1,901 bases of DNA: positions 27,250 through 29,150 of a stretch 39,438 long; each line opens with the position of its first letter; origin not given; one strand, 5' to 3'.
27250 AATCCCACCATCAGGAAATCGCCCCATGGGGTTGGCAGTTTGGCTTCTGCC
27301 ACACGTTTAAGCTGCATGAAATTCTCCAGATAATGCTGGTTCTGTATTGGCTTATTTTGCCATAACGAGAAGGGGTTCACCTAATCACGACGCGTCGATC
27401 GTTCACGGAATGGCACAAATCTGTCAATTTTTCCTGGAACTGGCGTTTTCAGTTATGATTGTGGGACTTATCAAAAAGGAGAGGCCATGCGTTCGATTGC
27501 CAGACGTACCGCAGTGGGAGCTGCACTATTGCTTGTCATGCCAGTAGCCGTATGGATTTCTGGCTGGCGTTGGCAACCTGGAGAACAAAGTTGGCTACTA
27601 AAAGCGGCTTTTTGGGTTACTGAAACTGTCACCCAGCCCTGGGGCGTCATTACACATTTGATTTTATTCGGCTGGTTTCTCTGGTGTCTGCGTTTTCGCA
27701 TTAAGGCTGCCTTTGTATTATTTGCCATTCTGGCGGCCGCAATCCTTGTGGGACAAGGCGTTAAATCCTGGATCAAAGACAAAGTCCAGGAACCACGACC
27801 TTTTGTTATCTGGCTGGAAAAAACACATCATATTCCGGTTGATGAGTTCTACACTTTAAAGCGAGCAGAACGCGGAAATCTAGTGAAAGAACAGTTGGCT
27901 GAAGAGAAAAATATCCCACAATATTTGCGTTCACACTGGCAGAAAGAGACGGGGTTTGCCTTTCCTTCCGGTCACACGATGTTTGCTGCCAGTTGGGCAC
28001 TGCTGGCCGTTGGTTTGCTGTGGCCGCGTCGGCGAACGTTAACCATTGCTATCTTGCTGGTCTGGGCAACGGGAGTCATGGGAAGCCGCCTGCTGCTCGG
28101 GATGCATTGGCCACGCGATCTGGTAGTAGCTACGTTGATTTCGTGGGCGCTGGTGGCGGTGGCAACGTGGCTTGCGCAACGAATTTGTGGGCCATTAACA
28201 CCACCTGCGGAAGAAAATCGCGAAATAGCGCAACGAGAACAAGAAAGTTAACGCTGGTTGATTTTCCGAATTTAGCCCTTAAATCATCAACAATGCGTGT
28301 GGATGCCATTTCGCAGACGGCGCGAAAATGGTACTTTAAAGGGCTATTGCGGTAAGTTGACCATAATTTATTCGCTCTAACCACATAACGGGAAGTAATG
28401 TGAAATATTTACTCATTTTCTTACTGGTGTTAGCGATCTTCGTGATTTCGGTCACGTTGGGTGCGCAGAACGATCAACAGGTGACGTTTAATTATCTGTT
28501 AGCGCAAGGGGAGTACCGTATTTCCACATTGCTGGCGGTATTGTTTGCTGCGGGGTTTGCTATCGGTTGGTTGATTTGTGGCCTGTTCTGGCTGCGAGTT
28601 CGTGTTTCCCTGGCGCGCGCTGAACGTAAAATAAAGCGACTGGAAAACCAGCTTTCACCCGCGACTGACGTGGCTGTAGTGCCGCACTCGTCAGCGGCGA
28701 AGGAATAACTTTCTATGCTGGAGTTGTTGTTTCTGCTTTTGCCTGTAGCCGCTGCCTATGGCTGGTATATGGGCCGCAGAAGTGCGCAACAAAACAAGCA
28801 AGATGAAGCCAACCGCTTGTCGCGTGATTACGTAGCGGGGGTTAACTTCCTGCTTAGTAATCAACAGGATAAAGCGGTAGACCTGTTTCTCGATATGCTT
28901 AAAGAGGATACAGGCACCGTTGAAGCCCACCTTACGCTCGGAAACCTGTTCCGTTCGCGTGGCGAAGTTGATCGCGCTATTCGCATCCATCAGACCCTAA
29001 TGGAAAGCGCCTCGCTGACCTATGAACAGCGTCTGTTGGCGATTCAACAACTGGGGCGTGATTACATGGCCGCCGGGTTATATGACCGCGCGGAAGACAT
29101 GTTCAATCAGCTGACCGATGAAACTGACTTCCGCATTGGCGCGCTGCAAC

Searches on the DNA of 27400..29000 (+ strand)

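Call 7: search_rna_families(source=window, start=27400, end=29000, threshold=evalue, max_evalue=10)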
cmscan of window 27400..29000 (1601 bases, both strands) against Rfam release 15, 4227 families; matches with E-value up to 10: 2.
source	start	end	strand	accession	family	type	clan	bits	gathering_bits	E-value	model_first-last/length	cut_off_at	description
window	28778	28904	+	RF03546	Flavivirus-5UTR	Cis-reg;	CL00129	18.6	80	0.71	1-156/156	no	Flavivirus 5' UTR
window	28228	28298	-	RF00311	snoZ188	Gene; snRNA; snoRNA; CD-box;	-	16.3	50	4.6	1-123/123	no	Small nucleolar RNA Z188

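Call 8: search_dna_similar(query=window:28100-28500:+, collection=ecoli_genomes, mode=near, max_rows=12, rows=spread)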
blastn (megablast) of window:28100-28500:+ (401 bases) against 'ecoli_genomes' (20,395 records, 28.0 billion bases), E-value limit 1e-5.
Records with a match: 5423; places in all: 5427; records where one place covers at least 80% of the query: 5420.
Genomes with a match: 5423 of 5426; with a place that covers at least 80% of the query: 5420. Places per genome that has any: lowest 1, median 1, highest 2. On chromosomes: 5421 places; on plasmids: 6.
Best place of each record, by identity: >=99% 4275; 95-99% 1148.
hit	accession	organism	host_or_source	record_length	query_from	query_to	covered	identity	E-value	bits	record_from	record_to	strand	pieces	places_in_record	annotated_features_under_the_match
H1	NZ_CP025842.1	Escherichia coli strain 720632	Homo sapiens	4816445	1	401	100%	100.0%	0e+0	741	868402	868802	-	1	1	pgpB: phosphatidylglycerophosphatase B | lapA: lipopolysaccharide assembly protein LapA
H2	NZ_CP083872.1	Escherichia coli strain NDM5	Homo sapiens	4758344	1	401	100%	100.0%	0e+0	741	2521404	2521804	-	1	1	pgpB: phosphatidylglycerophosphatase B | lapA: lipopolysaccharide assembly protein LapA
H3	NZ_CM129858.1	Escherichia coli strain SW071610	wastewater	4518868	1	401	100%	100.0%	0e+0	741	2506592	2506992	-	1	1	pgpB: phosphatidylglycerophosphatase B | lapA: lipopolysaccharide assembly protein LapA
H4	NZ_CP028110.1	Escherichia coli O121 str. RM8352 strain RM8352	creek sediment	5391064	1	401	100%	99.8%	0e+0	736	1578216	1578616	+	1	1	pgpB: phosphatidylglycerophosphatase B | lapA: lipopolysaccharide assembly protein LapA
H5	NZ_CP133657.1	Escherichia coli strain CEC15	rodents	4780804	1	401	100%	99.8%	0e+0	736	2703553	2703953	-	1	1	pgpB: phosphatidylglycerophosphatase B | lapA: lipopolysaccharide assembly protein LapA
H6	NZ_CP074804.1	Escherichia coli strain 88_1577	bovine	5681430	1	401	100%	99.8%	0e+0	736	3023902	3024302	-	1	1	pgpB: phosphatidylglycerophosphatase B | lapA: lipopolysaccharide assembly protein LapA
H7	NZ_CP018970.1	Escherichia coli strain Ecol_542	Homo sapiens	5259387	1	401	100%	99.5%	0e+0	730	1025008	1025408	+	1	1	pgpB: phosphatidylglycerophosphatase B | lapA: lipopolysaccharide assembly protein LapA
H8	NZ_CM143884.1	Escherichia coli strain E18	Homo sapiens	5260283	1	401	100%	99.5%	0e+0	730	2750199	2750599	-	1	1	pgpB: phosphatidylglycerophosphatase B | lapA: lipopolysaccharide assembly protein LapA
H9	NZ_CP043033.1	Escherichia coli strain XDL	Homo sapiens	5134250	1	401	100%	99.0%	0e+0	719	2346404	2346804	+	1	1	pgpB: phosphatidylglycerophosphatase B | lapA: lipopolysaccharide assembly protein LapA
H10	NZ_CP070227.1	Escherichia coli strain JA0072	not applicable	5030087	1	401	100%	98.8%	0e+0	713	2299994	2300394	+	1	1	pgpB: phosphatidylglycerophosphatase B | lapA: lipopolysaccharide assembly protein LapA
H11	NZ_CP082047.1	Escherichia coli strain MS21199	Homo sapiens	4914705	1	401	100%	98.5%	0e+0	708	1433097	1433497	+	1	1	pgpB: phosphatidylglycerophosphatase B | lapA: lipopolysaccharide assembly protein LapA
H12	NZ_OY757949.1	Escherichia coli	-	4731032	149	401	63%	100.0%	1e-128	468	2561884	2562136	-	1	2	lapA: lipopolysaccharide assembly protein LapA | hypothetical protein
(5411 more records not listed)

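Call 62: get_annotated_region(hit=H12, flank=2500)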
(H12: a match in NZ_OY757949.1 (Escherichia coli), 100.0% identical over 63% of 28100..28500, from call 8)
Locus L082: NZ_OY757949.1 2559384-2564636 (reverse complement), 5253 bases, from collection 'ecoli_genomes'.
description: Escherichia coli isolate F1053 chromosome 1, complete sequence
organism: Escherichia coli (NCBI taxid 562)
replicon: chromosome; assembly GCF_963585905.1
host: -; source: -; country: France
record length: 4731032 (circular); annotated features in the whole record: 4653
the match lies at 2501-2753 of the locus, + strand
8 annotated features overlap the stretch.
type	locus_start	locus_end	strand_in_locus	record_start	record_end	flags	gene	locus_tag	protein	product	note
CDS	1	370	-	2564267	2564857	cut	ribA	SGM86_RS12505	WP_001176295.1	GTP cyclohydrolase II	-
CDS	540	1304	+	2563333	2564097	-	pgpB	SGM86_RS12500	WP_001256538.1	phosphatidylglycerophosphatase B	-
CDS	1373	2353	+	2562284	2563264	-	-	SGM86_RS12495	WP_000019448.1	IS5-like element ISKpn26 family transposase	-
CDS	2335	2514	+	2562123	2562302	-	-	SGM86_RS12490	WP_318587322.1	hypothetical protein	-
CDS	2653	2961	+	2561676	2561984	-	lapA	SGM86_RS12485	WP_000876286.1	lipopolysaccharide assembly protein LapA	-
CDS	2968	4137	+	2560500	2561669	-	lapB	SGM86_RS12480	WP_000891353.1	lipopolysaccharide assembly protein LapB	-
CDS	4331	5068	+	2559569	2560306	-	pyrF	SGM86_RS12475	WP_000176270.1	orotidine-5'-phosphate decarboxylase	-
CDS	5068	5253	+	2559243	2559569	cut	yciH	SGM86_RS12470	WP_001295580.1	stress response translation initiation inhibitor YciH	-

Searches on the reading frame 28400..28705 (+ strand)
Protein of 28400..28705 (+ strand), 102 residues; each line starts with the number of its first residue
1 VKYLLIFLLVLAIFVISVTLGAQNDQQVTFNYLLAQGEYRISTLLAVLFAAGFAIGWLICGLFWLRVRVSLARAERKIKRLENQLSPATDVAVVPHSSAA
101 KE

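Call 55: find_homologous_proteins(query=window:28400-28705:+, max_evalue=1e-8)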
Query seq(102 aa) (102 aa): 853 proteins with E <= 1e-8 among 881 candidates; the best 120 are listed.
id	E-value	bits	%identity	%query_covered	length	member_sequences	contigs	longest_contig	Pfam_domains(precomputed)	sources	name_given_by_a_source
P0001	3.4e-56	205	97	100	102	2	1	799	PF06305.17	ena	-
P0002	5.4e-56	204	98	100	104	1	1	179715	PF06305.17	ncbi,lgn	ncbi:TPA: lipopolysaccharide assembly protein LapA [Escherichia coli]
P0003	1.2e-55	203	97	100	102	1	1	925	PF06305.17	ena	-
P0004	1.7e-55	203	98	100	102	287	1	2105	PF06305.17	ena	-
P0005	1.8e-55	203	98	100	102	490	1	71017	PF06305.17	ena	-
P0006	6.8e-55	201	98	100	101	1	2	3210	PF06305.17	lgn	-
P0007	8.3e-55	200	96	100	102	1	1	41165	PF06305.17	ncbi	-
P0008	1.9e-54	199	97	100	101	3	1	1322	PF06305.17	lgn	-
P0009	4.0e-54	198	97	100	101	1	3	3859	PF06305.17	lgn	-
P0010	4.1e-54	198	97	100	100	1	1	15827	PF06305.17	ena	-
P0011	4.4e-54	198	99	95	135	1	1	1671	PF06305.17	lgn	-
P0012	9.8e-54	197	96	100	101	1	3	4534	PF06305.17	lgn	-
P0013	1.1e-53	197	97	100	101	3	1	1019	PF06305.17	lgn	-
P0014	1.6e-53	196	96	100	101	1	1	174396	PF06305.17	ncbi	-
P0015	9.4e-53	194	96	100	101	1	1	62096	PF06305.17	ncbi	ncbi:lipopolysaccharide assembly protein LapA [Escherichia coli]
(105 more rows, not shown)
